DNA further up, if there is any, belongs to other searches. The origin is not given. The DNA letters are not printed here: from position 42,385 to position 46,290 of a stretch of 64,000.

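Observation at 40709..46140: Tandem adrenodoxin reductase and PreP/falcilysin-like M16C protease, a reduced-mitochondrion module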

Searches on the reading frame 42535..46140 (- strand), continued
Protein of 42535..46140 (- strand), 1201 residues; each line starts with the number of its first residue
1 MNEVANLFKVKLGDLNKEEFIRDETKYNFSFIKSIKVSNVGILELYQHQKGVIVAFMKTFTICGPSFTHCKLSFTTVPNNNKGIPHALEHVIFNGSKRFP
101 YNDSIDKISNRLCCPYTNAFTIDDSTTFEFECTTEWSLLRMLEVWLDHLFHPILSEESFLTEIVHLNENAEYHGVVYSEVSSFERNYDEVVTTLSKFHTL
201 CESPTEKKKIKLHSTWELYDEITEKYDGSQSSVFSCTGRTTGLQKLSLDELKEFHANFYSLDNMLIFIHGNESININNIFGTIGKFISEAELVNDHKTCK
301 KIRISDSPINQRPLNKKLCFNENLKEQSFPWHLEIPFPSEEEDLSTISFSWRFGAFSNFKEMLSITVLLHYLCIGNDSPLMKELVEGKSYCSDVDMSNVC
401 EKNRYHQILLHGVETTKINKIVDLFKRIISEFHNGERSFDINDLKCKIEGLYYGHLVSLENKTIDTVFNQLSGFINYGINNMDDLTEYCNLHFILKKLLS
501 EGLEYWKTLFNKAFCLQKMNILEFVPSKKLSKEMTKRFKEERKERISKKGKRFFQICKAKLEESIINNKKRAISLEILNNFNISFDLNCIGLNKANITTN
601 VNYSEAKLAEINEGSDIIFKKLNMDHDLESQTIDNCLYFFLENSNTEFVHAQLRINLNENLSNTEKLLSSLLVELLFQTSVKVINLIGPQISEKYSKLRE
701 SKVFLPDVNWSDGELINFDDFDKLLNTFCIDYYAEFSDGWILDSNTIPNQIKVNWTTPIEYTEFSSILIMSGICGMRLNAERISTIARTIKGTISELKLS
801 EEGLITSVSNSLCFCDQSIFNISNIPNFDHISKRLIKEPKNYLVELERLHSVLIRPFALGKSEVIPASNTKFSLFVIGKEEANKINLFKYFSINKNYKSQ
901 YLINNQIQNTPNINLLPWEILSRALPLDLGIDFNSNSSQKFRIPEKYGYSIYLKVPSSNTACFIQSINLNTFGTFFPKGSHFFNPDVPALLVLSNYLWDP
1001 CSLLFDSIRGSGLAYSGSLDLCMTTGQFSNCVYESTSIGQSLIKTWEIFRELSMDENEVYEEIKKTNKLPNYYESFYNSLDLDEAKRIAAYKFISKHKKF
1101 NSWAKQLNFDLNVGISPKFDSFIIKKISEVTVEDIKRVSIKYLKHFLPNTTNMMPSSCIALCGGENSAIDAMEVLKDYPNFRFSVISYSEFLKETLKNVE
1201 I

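Call 47: predict_structure(alignment_id=A4)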
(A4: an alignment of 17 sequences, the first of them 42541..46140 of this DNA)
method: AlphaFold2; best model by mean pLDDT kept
length: 1200 residues; sequences in the alignment: 17
mean_pLDDT: 67.4   pTM: 0.72
mean pLDDT of the five models: 67.4, 64.5, 62.4, 60.7, 56.8
residues with pLDDT >= 90: 229; 70-90: 442; 50-70: 194; < 50: 335
segments of 3 or more residues with pLDDT < 50: 1-25, 293-323, 599-639, 644-646, 651-691, 701-708, 711-778, 822-826, 849-940, 974-979, 1198-1200
pLDDT, mean of each block of 10 residues (from residue 1): 28 31 57 87 91 91 78 87 91 83 74 86 87 91 93 90 85 83 78 81 55 68 63 75 92 91 93 88 88 38 26 41 55 70 80 83 90 77 79 76 80 84 94 90 77 75 84 77 84 90 94 87 85 82 90 91 85 79 79 62 32 31 37 41 51 39 35 32 35 53 43 40 33 24 24 29 34 42 53 56 72 58 51 62 56 42 39 33 34 29 26 32 32 37 63 71 83 49 82 89 80 77 78 84 92 92 91 90 90 80 64 65 91 94 83 65 83 81 77 55
secondary structure, 60 per line:
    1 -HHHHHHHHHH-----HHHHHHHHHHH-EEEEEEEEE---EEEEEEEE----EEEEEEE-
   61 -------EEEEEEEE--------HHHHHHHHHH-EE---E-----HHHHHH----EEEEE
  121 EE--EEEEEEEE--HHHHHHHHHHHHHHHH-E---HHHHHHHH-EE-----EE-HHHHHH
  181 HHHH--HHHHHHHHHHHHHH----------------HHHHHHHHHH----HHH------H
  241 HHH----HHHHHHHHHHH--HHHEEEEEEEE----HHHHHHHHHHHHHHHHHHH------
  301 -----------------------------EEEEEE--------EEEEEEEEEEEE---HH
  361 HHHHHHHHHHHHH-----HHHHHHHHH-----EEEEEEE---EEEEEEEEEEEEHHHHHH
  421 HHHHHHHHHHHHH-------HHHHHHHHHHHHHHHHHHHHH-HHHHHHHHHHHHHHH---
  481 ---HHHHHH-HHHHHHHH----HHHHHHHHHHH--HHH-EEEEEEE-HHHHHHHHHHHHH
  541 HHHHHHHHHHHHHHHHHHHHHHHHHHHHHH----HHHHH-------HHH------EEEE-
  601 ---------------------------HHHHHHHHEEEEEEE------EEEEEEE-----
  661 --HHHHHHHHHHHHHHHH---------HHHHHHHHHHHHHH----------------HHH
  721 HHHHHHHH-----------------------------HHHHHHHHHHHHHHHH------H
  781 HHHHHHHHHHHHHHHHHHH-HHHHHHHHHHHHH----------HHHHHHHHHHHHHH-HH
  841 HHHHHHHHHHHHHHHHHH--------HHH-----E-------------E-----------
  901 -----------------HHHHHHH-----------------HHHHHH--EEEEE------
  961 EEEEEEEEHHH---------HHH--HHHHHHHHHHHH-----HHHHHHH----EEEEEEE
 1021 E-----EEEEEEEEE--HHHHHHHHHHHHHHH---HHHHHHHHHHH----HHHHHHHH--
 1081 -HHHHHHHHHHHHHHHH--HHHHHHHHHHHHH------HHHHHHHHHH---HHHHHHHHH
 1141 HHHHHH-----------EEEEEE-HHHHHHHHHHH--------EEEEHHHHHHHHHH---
elements in order (helices of 4 or more, strands of 3 or more residues): H2-11 H17-27 E29-37 E41-48 E53-59 E68-75 H84-93 H106-111 E116-122 E125-132 H135-150 H156-163 H175-184 H187-200 H217-226 H240-243 H248-258 E264-271 H276-294 E330-335 E344-355 H359-373 H379-387 E393-399 E403-414 H415-433 H441-461 H463-477 H484-489 H491-498 H503-513 E520-526 H528-570 H575-579 E596-599 H628-635 E636-642 E649-655 H663-678 H688-701 H718-728 H758-773 H780-799 H801-813 H824-837 H839-858 H918-924 H942-947 E950-954 E961-968 H986-997 H1003-1009 E1014-1021 E1027-1035 H1038-1052 H1056-1066 H1071-1078 H1082-1097 H1100-1112 H1119-1128 H1132-1146 E1158-1163 H1165-1175 E1184-1187 H1188-1197

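Call 50: fold_search(model_id=the predicted structure, library=pdb)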
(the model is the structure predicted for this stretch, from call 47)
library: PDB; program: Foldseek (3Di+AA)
matches with E <= 10: 734; with E <= 0.001: 298
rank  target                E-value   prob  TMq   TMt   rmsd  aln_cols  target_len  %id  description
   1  4nge_A                1.9e-31  1.00  0.56  0.67  11.7      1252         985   14  Crystal Structure of Human Presequence Protease in Complex with Amyloid-beta (1-40) (released 2014-05-14)
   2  6xov_A                5.9e-31  1.00  0.57  0.70  11.1      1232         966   14  CryoEM structure of human presequence protease in partial closed state 1 (released 2021-07-07)
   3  4l3t_B                1.1e-30  1.00  0.57  0.68  11.5      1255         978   14  Crystal Structure of Substrate-free Human Presequence Protease (released 2013-07-03)
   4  2fge_A                2.0e-30  1.00  0.60  0.72   9.7      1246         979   14  Crystal structure of presequence protease PreP from Arabidopsis thaliana (released 2006-05-16)
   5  4rpu_B                2.4e-30  1.00  0.56  0.67  11.7      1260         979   14  Crystal Structure of Human Presequence Protease in Complex with Inhibitor MitoBloCK-60 (released 2015-12-09)
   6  4nge_D                3.2e-30  1.00  0.56  0.67  12.2      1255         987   13  Crystal Structure of Human Presequence Protease in Complex with Amyloid-beta (1-40) (released 2014-05-14)
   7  4l3t_A                3.5e-30  1.00  0.57  0.68  12.1      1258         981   14  Crystal Structure of Substrate-free Human Presequence Protease (released 2013-07-03)
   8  6xow                  3.5e-30  1.00  0.57  0.69  12.0      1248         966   13  CryoEM structure of human presequence protease in partial close state 2, induced by presequence of citrate synthase (released 2021-07-07)
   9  8wyy                  5.2e-30  1.00  0.46  0.50  15.3      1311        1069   14  Open falcilysin, from free falcilysin dataset (released 2024-08-07)
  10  3s5m                  7.2e-30  1.00  0.60  0.65  10.7      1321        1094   15  Crystal structures of falcilysin, a M16 metalloprotease from the malaria parasite Plasmodium falciparum (released 2012-05-23)
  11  6xos                  1.3e-29  1.00  0.57  0.69  11.6      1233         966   14  CryoEM structure of human presequence protease in partial open state 1 (released 2021-07-07)
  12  6xou                  1.3e-29  1.00  0.45  0.54  13.8      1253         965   14  CryoEM structure of human presequence protease in open state (released 2021-07-07)
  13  4rpu_A                2.4e-29  1.00  0.56  0.67  11.6      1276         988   14  Crystal Structure of Human Presequence Protease in Complex with Inhibitor MitoBloCK-60 (released 2015-12-09)
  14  8wxz_A                3.1e-29  1.00  0.59  0.65  12.0      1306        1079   14  Falcilysin in complex with hemoglobin beta chain peptide (released 2024-08-07)
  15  8wxw_A                9.2e-29  1.00  0.59  0.65  12.6      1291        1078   14  Falcilysin in complex with hemoglobin alpha chain peptide (released 2024-08-07)
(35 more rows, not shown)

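Call 52: search_protein_representatives(alignment_id=A2)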
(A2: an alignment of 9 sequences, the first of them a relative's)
Query: 9 sequences, 1192 profile positions. Proteins with E-value up to 0.001 (for the whole library): 5708; up to 1e-10: 2712; up to 1e-30: 283. The best 150 are listed.
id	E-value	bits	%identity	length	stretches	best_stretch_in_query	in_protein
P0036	0.0e+00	2051.1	-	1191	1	2-1192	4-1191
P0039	0.0e+00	1652.3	-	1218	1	14-1191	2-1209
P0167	1.5e-84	300.9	-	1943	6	34-183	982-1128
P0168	1.1e-70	255.0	-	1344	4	64-184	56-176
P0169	3.5e-67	243.4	-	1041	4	229-677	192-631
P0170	1.0e-65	238.6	-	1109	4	56-177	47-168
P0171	2.9e-64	233.7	-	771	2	216-673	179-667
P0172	4.1e-64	233.2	-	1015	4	58-177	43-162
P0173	1.0e-62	228.6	-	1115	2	15-676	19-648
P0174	1.6e-62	228.0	-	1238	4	29-181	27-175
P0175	1.7e-62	227.8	-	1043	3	22-177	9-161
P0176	3.6e-62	226.8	-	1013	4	49-178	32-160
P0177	2.1e-61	224.3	-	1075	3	15-181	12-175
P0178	4.4e-61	223.2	-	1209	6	59-177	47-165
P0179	1.0e-60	222.0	-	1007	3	61-189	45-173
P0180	1.1e-60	221.9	-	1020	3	17-176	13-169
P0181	1.2e-60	221.7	-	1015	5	54-176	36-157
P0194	3.1e-57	210.5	-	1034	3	62-179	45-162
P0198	8.1e-57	209.1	-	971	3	56-175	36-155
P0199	1.2e-56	208.4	-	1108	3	53-184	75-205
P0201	6.8e-56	206.0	-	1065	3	226-667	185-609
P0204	4.6e-55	203.2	-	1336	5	18-183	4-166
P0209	1.8e-54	201.3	-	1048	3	40-182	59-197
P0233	1.4e-51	191.7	-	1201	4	59-183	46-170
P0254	9.1e-49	182.4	-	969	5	209-571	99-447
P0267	1.1e-47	178.8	-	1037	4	45-184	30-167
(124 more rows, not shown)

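Call 53: list_cluster_members(proteins=[P0167, P0168, P0169, P0170, P0172, P0173, P0174, P0175, P0176, P0177])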
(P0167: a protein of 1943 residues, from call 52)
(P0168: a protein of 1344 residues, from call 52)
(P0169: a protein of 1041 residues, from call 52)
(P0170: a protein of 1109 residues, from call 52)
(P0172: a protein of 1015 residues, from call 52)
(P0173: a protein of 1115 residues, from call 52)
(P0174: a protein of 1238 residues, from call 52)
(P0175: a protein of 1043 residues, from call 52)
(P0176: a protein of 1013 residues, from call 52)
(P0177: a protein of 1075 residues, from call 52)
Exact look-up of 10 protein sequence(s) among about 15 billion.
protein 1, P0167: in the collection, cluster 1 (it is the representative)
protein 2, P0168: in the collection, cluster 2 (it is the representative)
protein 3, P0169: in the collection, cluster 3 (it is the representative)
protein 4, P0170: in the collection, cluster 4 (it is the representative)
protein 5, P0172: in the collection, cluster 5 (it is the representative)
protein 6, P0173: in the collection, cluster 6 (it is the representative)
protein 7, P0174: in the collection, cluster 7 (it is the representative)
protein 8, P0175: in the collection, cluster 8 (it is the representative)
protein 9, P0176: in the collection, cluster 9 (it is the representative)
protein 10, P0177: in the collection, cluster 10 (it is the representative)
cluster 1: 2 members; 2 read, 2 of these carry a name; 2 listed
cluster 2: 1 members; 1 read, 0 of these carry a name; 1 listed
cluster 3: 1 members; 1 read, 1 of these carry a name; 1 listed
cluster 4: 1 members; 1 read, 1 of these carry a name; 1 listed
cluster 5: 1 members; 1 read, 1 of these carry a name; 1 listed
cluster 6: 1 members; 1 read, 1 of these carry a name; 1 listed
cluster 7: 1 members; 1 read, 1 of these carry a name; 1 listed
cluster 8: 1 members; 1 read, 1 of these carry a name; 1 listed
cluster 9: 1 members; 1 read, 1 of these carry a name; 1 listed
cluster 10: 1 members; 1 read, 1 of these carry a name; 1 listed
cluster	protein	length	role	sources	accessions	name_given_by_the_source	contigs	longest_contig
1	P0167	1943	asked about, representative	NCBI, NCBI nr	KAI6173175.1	Peptidase M16 inactive domain protein [Aphelenchoides besseyi]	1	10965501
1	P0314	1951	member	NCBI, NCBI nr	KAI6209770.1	Peptidase M16 inactive domain protein [Aphelenchoides besseyi]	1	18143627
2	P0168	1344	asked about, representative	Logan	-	-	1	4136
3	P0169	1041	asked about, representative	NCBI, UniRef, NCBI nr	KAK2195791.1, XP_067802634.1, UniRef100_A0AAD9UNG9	bifunctional Metalloenzyme [Babesia duncani] | Bifunctional Metalloenzyme n=1 Tax=Babesia duncani TaxID=323732 RepID=A0AAD9UNG9_9APIC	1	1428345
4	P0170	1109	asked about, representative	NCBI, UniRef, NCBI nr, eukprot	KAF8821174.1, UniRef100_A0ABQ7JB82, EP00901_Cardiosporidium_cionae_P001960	peptidase M16 inactive domain-containing protein [Cardiosporidium cionae] | Peptidase M16 inactive domain-containing protein n=1 Tax=Cardiosporidium cionae ... | KAF8821174.1 peptidase M16 inactive domain-containing protein [Cardiosporidium cionae]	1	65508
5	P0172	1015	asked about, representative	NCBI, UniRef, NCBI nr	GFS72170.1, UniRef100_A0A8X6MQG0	uncharacterized protein C05D11.1 [Nephila pilipes] | Uncharacterized protein C05D11.1 n=1 Tax=Nephila pilipes TaxID=299642 ...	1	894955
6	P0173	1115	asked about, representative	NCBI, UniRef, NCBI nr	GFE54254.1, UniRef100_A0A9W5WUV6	metalloprotease 1 related protein [Babesia ovis] | Metalloprotease 1 related protein n=1 Tax=Babesia ovis TaxID=5869 RepID=A0A9W5WUV6_BABOV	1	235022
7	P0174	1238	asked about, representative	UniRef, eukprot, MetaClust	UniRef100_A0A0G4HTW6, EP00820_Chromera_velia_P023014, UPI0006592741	Peptidase M16C associated domain-containing protein n=1 Tax=Chromera velia CCMP2878 ... | Cvel_8526.t1-p1 / transcript=Cvel_8526.t1 / gene=Cvel_8526 / ... | status=active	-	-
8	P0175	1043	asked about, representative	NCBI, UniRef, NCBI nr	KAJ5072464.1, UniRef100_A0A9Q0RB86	presequence protease [Anaeramoeba ignava] | Presequence protease n=1 Tax=Anaeramoeba ignava TaxID=1746090 RepID=A0A9Q0RB86_ANAIG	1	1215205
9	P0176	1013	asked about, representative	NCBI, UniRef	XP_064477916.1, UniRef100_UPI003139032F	uncharacterized protein C05D11.1-like [Ornithodoros turicata] | uncharacterized protein C05D11.1-like n=1 Tax=Ornithodoros turicata TaxID=34597 ...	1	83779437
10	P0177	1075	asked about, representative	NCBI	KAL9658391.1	hypothetical protein ABK040_015711 [Willaertia magna]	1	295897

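Call 54: search_protein_families(library=pfam, proteins=[P0168, P0169, P0170, P0172, P0173, P0175, P0176, P0041, P0043], max_evalue=0.001)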
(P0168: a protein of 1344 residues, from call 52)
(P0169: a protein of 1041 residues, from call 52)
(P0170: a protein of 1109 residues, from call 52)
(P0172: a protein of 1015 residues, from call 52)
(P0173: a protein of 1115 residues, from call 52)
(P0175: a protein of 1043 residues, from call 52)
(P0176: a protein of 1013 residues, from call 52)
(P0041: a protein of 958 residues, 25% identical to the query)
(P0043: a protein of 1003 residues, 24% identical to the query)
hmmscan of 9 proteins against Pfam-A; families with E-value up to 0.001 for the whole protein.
P0168 (1344 aa): 2 families
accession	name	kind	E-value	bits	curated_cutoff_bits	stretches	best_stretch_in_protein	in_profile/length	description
PF05193.26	Peptidase_M16_C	-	6.1e-17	62.5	23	1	205-369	5-148/181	Peptidase M16 inactive domain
PF00675.25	Peptidase_M16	-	1.8e-08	34.9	22.3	1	59-149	26-113/149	Insulinase (Peptidase family M16)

P0169 (1041 aa): 2 families
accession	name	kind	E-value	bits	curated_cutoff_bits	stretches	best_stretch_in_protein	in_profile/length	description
PF05193.26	Peptidase_M16_C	-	4.2e-14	53.3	23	1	203-377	6-166/181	Peptidase M16 inactive domain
PF00675.25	Peptidase_M16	-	9.6e-08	32.5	22.3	1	57-140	27-107/149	Insulinase (Peptidase family M16)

P0170 (1109 aa): 3 families
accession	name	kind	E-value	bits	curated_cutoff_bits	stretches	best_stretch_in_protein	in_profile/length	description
PF05193.26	Peptidase_M16_C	-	4.9e-15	56.3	23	1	204-342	5-125/181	Peptidase M16 inactive domain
PF00675.25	Peptidase_M16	-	7e-06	26.4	22.3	1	62-148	30-113/149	Insulinase (Peptidase family M16)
PF08367.16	M16C_assoc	-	0.00059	19.5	25.3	0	484-701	3-210/252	Peptidase M16C associated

P0172 (1015 aa): 3 families
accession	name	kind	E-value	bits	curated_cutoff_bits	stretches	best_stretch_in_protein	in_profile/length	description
PF05193.26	Peptidase_M16_C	-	1.1e-26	94.2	23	2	197-374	3-177/181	Peptidase M16 inactive domain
PF00675.25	Peptidase_M16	-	3.6e-11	43.6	22.3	1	52-142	26-113/149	Insulinase (Peptidase family M16)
PF08367.16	M16C_assoc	-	6.6e-06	25.9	25.3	1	456-677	2-211/252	Peptidase M16C associated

P0173 (1115 aa): 2 families
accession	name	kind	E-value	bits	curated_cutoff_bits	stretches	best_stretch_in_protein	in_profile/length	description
PF05193.26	Peptidase_M16_C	-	1.4e-14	54.8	23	1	214-402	6-175/181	Peptidase M16 inactive domain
PF00675.25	Peptidase_M16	-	1.4e-07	32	22.3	1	69-149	28-105/149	Insulinase (Peptidase family M16)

P0175 (1043 aa): 2 families
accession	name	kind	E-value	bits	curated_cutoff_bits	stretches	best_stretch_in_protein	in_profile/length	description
PF05193.26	Peptidase_M16_C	-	1.2e-19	71.3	23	1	193-369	1-168/181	Peptidase M16 inactive domain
PF00675.25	Peptidase_M16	-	4.9e-06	27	22.3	1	51-140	26-112/149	Insulinase (Peptidase family M16)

P0176 (1013 aa): 2 families
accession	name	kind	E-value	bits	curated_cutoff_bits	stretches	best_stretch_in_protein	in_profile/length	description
PF05193.26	Peptidase_M16_C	-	1.1e-17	64.9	23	1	194-338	3-142/181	Peptidase M16 inactive domain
PF00675.25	Peptidase_M16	-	3e-07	30.9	22.3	1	49-134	26-108/149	Insulinase (Peptidase family M16)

P0041 (958 aa): 4 families
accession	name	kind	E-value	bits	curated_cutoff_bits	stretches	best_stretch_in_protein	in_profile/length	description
PF08367.16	M16C_assoc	-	1.6e-50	172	25.3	1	456-703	1-252/252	Peptidase M16C associated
PF22516.1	PreP_C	-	6.2e-31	107.7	27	1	770-940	1-169/173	PreP C-terminal domain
PF05193.26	Peptidase_M16_C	-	8.5e-27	94.6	23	1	203-385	2-181/181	Peptidase M16 inactive domain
PF00675.25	Peptidase_M16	-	2.8e-06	27.7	22.3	1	58-136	28-102/149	Insulinase (Peptidase family M16)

P0043 (1003 aa): 4 families
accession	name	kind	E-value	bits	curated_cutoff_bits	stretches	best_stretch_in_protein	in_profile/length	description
PF08367.16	M16C_assoc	-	1.5e-65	221.3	25.3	1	490-741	1-252/252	Peptidase M16C associated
PF22516.1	PreP_C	-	6.2e-48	163.1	27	1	812-982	1-171/173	PreP C-terminal domain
PF05193.26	Peptidase_M16_C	-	8.2e-22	78.4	23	1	236-419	2-181/181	Peptidase M16 inactive domain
PF00675.25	Peptidase_M16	-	1.3e-08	35.3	22.3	1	89-170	28-105/149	Insulinase (Peptidase family M16)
